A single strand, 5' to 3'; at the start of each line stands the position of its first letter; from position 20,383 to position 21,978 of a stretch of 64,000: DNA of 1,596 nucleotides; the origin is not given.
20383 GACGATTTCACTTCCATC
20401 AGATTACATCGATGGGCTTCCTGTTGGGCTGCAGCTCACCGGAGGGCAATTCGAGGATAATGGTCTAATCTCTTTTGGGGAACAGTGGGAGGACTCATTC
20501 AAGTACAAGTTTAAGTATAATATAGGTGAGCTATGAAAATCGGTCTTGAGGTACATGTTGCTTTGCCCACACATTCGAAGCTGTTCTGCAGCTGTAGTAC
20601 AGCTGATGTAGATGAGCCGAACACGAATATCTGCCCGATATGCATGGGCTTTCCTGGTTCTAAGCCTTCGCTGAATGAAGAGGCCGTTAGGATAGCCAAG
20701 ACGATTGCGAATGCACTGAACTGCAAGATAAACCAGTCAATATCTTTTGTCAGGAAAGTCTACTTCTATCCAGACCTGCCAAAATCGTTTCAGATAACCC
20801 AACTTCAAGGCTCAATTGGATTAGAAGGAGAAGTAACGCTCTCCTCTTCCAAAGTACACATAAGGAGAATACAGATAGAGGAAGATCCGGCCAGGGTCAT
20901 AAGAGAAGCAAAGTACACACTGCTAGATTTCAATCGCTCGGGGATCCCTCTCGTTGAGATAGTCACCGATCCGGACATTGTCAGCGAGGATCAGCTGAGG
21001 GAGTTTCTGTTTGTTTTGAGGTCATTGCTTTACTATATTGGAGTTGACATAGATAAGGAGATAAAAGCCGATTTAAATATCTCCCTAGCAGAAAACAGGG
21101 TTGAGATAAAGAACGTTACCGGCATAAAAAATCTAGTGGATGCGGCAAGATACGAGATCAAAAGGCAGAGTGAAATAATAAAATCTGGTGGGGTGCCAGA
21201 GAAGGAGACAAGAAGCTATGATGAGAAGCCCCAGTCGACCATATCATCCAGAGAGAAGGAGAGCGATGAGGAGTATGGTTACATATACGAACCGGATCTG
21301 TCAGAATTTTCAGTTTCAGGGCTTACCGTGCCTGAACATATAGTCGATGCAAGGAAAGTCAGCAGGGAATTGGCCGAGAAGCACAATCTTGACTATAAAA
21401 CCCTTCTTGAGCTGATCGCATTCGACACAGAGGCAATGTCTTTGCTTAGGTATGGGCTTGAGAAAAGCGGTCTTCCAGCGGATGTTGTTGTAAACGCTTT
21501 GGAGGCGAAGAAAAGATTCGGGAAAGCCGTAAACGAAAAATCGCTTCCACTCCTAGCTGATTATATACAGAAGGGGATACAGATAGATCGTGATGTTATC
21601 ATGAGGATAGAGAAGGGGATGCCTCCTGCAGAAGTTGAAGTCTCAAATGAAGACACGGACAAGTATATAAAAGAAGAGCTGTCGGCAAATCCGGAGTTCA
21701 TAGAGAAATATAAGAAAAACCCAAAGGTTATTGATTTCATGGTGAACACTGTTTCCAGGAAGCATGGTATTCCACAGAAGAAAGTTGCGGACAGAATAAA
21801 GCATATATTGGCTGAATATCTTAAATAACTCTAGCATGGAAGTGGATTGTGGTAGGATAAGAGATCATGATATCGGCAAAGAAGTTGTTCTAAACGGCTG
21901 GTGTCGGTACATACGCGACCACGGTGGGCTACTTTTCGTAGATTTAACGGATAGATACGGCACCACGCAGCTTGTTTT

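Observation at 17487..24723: glnA followed by a translationally coupled gatC-gatA-gatB-aspS operon with a bacterial-type (GAD-domain) AspRS, plus an asparaginase/GatD-like gene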

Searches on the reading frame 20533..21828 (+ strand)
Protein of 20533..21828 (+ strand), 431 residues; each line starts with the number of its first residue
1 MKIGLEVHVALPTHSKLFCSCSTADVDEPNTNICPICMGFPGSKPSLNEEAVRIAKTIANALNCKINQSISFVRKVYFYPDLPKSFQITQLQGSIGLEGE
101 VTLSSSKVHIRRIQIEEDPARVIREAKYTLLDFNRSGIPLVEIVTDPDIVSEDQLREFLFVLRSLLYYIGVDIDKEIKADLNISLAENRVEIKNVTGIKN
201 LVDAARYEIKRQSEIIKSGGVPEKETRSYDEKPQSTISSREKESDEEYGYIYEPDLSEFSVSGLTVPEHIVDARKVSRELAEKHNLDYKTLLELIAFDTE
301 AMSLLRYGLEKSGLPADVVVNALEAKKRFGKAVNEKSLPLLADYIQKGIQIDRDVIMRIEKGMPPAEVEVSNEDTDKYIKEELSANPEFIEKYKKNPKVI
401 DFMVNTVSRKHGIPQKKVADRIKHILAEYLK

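Call 4: search_protein_families(library=pfam, proteins=[window:20533-21828:+])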
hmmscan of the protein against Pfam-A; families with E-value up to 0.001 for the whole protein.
window:20533-21828:+ (431 aa): 1 family
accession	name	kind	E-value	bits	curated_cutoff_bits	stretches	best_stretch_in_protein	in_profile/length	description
PF02934.20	GatB_N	-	1.9e-83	280.3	23.4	1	1-262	1-272/277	GatB/GatE catalytic domain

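Call 5: search_protein_families(library=ncbifam, proteins=[window:20533-21828:+])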
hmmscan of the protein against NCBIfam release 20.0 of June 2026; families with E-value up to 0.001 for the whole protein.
window:20533-21828:+ (431 aa): 8 families
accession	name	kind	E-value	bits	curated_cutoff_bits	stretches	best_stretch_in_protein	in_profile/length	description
NF004012.0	PRK05477.1-2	equivalog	1.1e-100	337.7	338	1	1-294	6-315/481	Asp-tRNA(Asn)/Glu-tRNA(Gln) amidotransferase subunit GatB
TIGR00133.1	gatB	equivalog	3.7e-88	296.2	314.8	1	1-268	6-294/481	Asp-tRNA(Asn)/Glu-tRNA(Gln) amidotransferase subunit GatB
NF004014.0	PRK05477.1-4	equivalog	8.4e-75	252.3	414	1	3-302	7-319/475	Asp-tRNA(Asn)/Glu-tRNA(Gln) amidotransferase subunit GatB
NF004013.0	PRK05477.1-3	equivalog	8.3e-67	225.8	653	1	3-263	21-310/501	Asp-tRNA(Asn)/Glu-tRNA(Gln) amidotransferase subunit GatB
NF004015.0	PRK05477.1-5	equivalog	2.2e-65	221.1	628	1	3-301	19-331/488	Asp-tRNA(Asn)/Glu-tRNA(Gln) amidotransferase subunit GatB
NF004011.1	PRK05477.1-1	equivalog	4.8e-64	216.9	680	1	3-300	7-316/475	Asp-tRNA(Asn)/Glu-tRNA(Gln) amidotransferase subunit GatB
NF003107.0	PRK04028.1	equivalog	1.9e-32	112.4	456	2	46-217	93-265/630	Glu-tRNA(Gln) amidotransferase subunit GatE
TIGR00134.1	gatE_arch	equivalog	1.6e-24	86.2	319.55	2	46-217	91-263/622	Glu-tRNA(Gln) amidotransferase subunit GatE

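Call 13: search_solved_structures(query=window:20533-21828:+, show_alignments=2, max_evalue=0.01)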
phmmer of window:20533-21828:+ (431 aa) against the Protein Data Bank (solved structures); distinct sequences matched with E-value up to 0.01: 8.
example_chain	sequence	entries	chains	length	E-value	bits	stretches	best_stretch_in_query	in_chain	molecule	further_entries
3h0l_B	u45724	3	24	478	3.5e-63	217.1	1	3-266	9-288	Aspartyl/glutamyl-tRNA(Asn/Gln) amidotransferase subunit B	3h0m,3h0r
3al0_B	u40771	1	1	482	2.5e-59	204.4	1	3-285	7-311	Aspartyl/glutamyl-tRNA(Asn/Gln) amidotransferase subunit B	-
3kfu_F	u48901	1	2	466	6.3e-55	189.9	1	3-261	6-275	Aspartyl/glutamyl-tRNA(Asn/Gln) amidotransferase subunit B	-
2df4_B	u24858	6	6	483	8.2e-49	169.8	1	3-305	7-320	Aspartyl/glutamyl-tRNA(Asn/Gln) amidotransferase subunit B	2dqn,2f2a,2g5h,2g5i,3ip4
4wj3_B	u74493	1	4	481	1.2e-45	159.4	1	3-306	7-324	Aspartyl/glutamyl-tRNA(Asn/Gln) amidotransferase subunit B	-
4n0h_B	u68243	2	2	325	5.9e-37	130.7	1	1-260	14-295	Glutamyl-tRNA(Gln) amidotransferase subunit B, mitochondrial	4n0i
2d6f_C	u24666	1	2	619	2.5e-21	79.3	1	46-217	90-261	Glutamyl-tRNA(Gln) amidotransferase subunit E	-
1zq1_C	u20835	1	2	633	8.8e-11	44.5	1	48-218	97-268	Glutamyl-tRNA(Gln) amidotransferase subunit E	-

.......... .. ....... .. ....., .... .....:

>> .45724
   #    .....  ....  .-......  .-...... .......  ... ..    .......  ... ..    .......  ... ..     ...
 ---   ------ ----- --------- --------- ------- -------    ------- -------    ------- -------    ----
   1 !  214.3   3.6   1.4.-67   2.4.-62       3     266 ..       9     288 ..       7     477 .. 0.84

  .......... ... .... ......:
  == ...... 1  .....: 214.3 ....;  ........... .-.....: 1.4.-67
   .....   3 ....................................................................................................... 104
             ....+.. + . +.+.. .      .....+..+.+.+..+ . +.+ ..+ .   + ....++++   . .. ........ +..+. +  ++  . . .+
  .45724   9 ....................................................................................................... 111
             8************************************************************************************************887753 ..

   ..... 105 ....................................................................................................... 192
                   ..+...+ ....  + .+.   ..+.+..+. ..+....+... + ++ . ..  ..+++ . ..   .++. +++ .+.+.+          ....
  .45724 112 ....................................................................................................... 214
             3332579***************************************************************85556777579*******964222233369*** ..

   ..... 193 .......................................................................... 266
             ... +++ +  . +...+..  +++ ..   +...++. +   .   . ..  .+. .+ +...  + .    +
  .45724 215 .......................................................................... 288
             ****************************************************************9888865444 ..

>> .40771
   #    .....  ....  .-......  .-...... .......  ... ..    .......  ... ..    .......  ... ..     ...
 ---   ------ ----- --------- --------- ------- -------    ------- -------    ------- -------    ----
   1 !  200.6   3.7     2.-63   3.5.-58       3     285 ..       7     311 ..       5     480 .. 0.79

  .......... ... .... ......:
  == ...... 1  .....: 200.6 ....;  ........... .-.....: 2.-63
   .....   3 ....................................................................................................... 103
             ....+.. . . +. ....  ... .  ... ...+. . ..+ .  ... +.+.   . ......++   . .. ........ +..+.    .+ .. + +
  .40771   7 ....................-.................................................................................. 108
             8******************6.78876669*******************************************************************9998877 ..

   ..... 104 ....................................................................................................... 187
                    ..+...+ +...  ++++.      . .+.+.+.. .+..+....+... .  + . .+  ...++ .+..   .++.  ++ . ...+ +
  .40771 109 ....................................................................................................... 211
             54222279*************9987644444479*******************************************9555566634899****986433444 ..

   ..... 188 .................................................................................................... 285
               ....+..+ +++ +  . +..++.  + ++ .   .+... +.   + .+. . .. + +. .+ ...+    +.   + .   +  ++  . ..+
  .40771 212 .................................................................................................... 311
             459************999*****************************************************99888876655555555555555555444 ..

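Call 14: search_protein_families(library=pfam, proteins=[window:20533-21828:+], max_evalue=10)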
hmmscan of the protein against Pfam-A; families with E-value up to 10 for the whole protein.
window:20533-21828:+ (431 aa): 1 family
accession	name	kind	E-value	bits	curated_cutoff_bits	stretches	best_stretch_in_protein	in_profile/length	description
PF02934.20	GatB_N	-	1.9e-83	280.3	23.4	1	1-262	1-272/277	GatB/GatE catalytic domain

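Call 22: find_homologous_proteins(query=window:20533-21828:+, max_evalue=0.00001)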
Query window:20533-21828:+ (431 aa): 5335 proteins with E <= 0.00001 among 8000 candidates; the best 120 are listed.
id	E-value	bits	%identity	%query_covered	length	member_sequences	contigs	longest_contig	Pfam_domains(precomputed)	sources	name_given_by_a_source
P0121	2.3e-276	934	100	100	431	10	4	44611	PF02934.21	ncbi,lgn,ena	-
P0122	8.2e-219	744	77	100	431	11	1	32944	PF02934.21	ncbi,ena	-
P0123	6.8e-213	725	76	100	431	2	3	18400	PF02934.21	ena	-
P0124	7.9e-146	504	57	100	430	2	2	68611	PF02934.21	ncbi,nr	ncbi:MAG: hypothetical protein QXJ12_00680 [Candidatus Parvarchaeota archaeon]|nr:hypothetical prote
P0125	1.2e-145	504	55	99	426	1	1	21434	PF02934.21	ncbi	-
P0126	4.5e-145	502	55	100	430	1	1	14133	PF02637.24,PF02934.21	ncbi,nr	ncbi:MAG: Asp-tRNA(Asn)/Glu-tRNA(Gln) amidotransferase subunit GatB [Candidatus Marsarchaeota archae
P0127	1.8e-144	500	56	99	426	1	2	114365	PF02934.21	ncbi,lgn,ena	-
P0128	6.4e-144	498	57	99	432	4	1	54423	PF02934.21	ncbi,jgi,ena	-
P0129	2.2e-143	496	55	99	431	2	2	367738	PF02934.21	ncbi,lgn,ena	-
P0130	5.3e-143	495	55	100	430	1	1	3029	PF02934.21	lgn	-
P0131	1.3e-142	494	56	100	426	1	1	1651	PF02637.24,PF02934.21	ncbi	-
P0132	3.1e-142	492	55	100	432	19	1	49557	PF02934.21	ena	-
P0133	8.0e-141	488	56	99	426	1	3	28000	PF02637.24,PF02934.21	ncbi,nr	ncbi:MAG: Asp-tRNA(Asn)/Glu-tRNA(Gln) amidotransferase subunit GatB [Candidatus Micrarchaeota archae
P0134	8.5e-141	488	55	99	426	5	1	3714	PF02934.21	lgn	-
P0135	2.0e-140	486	54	99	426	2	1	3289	PF02934.21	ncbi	-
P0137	5.6e-140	485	54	99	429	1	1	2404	PF02637.24,PF02934.21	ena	-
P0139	2.5e-139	483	54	99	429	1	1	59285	PF02637.24,PF02934.21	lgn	-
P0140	3.9e-139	482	54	99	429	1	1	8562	PF02637.24,PF02934.21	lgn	-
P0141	7.5e-139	481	54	99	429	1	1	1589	PF02637.24,PF02934.21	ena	-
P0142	7.8e-139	481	53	99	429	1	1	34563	PF02637.24,PF02934.21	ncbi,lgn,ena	-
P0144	3.9e-138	479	53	99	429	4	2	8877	PF02637.24,PF02934.21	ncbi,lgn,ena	-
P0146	6.1e-138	478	53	99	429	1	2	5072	PF02637.24,PF02934.21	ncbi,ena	-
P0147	6.3e-138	478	52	99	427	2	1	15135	PF02637.24,PF02934.21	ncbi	-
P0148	7.4e-138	478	54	99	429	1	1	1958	PF02637.24,PF02934.21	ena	-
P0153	1.5e-137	477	53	99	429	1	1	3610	PF02637.24,PF02934.21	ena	-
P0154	2.1e-137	476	53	99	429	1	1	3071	PF02637.24,PF02934.21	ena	-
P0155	4.1e-137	475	55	100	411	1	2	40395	PF02637.24,PF02934.21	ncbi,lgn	ncbi:MAG: Asp-tRNA(Asn)/Glu-tRNA(Gln) amidotransferase subunit GatB [Candidatus Micrarchaeales archa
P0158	8.8e-137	474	51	100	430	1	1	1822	PF02637.24,PF02934.21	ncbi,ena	-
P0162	5.5e-136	472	53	100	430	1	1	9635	PF02637.24,PF02934.21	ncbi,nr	ncbi:MAG: Asp-tRNA(Asn)/Glu-tRNA(Gln) amidotransferase subunit GatB [Candidatus Micrarchaeota archae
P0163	8.1e-136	471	52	99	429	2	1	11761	PF02637.24,PF02934.21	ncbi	-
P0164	8.5e-136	471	53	99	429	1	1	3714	PF02637.24,PF02934.21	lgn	-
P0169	7.4e-134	465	52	100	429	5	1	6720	PF02637.24,PF02934.21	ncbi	-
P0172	1.4e-133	464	52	100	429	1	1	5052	PF02637.24,PF02934.21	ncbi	-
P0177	3.5e-133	463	51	100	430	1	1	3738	PF02637.24,PF02934.21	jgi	jgi:aspartyl-tRNA(Asn)/glutamyl-tRNA(Gln) amidotransferase subunit B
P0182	3.7e-132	459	51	100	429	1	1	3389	PF02637.24,PF02934.21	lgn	-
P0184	5.2e-132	459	53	99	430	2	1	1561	PF02637.24,PF02934.21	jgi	jgi:aspartyl-tRNA(Asn)/glutamyl-tRNA(Gln) amidotransferase subunit B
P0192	3.2e-131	456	52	100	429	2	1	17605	PF02637.24,PF02934.21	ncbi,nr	ncbi:MAG: Asp-tRNA(Asn)/Glu-tRNA(Gln) amidotransferase subunit GatB [Candidatus Micrarchaeota archae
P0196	1.3e-130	454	51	99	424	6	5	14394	PF02637.24,PF02934.21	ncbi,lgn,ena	-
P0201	3.9e-130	452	52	99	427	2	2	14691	PF02637.24,PF02934.21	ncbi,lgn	-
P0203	9.6e-130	451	51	99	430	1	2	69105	PF02637.24,PF02934.21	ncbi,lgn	-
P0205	1.0e-129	451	50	99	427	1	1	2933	PF02637.24,PF02934.21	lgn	-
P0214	3.9e-129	449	52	99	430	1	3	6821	PF02637.24,PF02934.21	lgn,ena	-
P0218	7.3e-129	448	53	99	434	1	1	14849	PF02637.24,PF02934.21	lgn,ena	-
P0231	9.8e-128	445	50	99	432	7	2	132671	PF02637.24,PF02934.21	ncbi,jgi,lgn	jgi:aspartyl-tRNA(Asn)/glutamyl-tRNA(Gln) amidotransferase subunit B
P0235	6.5e-127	442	49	99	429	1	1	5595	PF02637.24,PF02934.21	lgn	-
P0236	6.8e-127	442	51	100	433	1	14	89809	PF02637.24,PF02934.21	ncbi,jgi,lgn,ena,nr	ncbi:MAG: Asp-tRNA(Asn)/Glu-tRNA(Gln) amidotransferase subunit GatB [Candidatus Marsarchaeota archae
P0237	7.5e-127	442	49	99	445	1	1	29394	PF02637.24,PF02934.21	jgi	jgi:aspartyl-tRNA(Asn)/glutamyl-tRNA(Gln) amidotransferase subunit B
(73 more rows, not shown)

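Call 23: find_encoding_contigs(protein=P0121, flank=2000, max_places=6)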
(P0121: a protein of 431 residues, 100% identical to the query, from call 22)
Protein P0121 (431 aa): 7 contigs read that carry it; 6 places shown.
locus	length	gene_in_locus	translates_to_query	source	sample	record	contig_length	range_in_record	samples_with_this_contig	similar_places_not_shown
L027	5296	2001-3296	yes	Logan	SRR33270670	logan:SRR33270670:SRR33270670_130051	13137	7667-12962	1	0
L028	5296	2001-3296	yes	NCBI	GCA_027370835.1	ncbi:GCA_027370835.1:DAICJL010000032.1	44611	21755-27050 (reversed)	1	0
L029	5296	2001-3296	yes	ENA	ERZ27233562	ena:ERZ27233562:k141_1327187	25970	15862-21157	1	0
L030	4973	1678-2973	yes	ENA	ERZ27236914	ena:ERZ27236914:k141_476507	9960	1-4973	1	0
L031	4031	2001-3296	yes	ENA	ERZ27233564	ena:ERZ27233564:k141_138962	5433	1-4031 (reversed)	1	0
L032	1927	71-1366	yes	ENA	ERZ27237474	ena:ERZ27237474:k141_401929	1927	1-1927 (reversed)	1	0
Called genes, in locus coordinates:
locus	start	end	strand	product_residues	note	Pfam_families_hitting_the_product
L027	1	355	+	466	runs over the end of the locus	PF03951:Gln-synt_N, PF00120:Gln-synt_C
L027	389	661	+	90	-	PF02686:GatC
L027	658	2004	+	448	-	PF01425:Amidase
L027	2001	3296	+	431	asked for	PF02934:GatB_N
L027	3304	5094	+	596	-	PF01336:tRNA_anti-codon, PF00152:tRNA-synt_2, PF02938:GAD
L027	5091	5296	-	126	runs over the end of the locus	?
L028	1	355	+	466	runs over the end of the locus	PF03951:Gln-synt_N, PF00120:Gln-synt_C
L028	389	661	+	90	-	PF02686:GatC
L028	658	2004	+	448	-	PF01425:Amidase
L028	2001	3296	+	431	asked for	PF02934:GatB_N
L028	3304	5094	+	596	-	PF01336:tRNA_anti-codon, PF00152:tRNA-synt_2, PF02938:GAD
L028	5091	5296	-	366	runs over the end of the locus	PF00710:Asparaginase, PF17763:Asparaginase_C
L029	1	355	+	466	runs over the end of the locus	PF03951:Gln-synt_N, PF00120:Gln-synt_C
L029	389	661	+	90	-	PF02686:GatC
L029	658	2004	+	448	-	PF01425:Amidase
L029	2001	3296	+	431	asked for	PF02934:GatB_N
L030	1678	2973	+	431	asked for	PF02934:GatB_N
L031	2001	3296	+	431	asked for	PF02934:GatB_N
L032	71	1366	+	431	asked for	PF02934:GatB_N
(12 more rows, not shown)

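Call 41: search_protein_families(library=pfam, alignment_id=A1, max_evalue=0.01)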
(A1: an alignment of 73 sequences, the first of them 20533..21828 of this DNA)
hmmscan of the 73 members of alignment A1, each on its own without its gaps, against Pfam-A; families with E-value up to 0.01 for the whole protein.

A. member 1, window:20533-21828:+ (431 aa): 1 family
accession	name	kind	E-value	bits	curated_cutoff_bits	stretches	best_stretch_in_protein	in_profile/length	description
PF02934.20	GatB_N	-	1.9e-83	280.3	23.4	1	1-262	1-272/277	GatB/GatE catalytic domain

B. families by the number of members that match (of 73 scanned): 9 families
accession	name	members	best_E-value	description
PF02934.20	GatB_N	73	6.3e-88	GatB/GatE catalytic domain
PF02637.23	GatB_Yqey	44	7.3e-09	GatB domain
PF23349.2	BBS7_hp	2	0.003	BBS7 hairpin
PF02918.20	Pertussis_S2S3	2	0.0069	Pertussis toxin, subunit 2 and 3, C-terminal domain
PF06239.17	ECSIT_N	1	0.0025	Evolutionarily conserved signalling intermediate in Toll pathway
PF00376.29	MerR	1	0.0044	MerR family regulatory protein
PF17254.7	DUF5321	1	0.006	Family of unknown function (DUF5321)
PF07352.17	Phage_Mu_Gam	1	0.0066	Bacteriophage Mu Gam like protein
PF08340.16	YicC-like_C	1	0.0094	Endoribonuclease YicC-like, C-terminal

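Call 44: predict_structure(alignment_id=A1)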
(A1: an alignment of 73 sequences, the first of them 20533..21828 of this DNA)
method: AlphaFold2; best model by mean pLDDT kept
length: 431 residues; sequences in the alignment: 73
mean_pLDDT: 89.4   pTM: 0.82
mean pLDDT of the five models: 89.4, 89.2, 87.8, 87.4, 87.2
residues with pLDDT >= 90: 265; 70-90: 149; 50-70: 16; < 50: 1
segments of 3 or more residues with pLDDT < 50: none
pLDDT, mean of each block of 10 residues (from residue 1): 95 95 91 88 87 97 96 81 75 94 94 93 84 90 97 95 95 87 93 92 96 96 92 88 63 82 88 91 93 94 92 91 90 87 88 88 77 89 91 90 86 84 89 79
secondary structure, 60 per line:
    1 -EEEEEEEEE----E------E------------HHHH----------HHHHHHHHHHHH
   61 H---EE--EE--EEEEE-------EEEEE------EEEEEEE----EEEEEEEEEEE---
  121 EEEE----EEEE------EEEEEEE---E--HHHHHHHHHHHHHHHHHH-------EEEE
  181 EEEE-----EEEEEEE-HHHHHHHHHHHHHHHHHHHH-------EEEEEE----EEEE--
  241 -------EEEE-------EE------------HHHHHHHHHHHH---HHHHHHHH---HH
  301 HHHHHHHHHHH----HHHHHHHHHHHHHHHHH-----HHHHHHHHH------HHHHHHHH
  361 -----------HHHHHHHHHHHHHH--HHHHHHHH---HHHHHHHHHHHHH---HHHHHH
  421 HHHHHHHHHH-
elements in order: E2-10 H35-38 H49-61 E73-77 E85-89 E96-102 E107-117 E121-124 E129-132 E139-145 H152-169 E177-184 E190-196 H198-217 E225-230 E235-238 E248-251 H273-284 H288-295 H299-311 H316-332 H338-346 H353-360 H372-385 H388-395 H399-411 H415-430
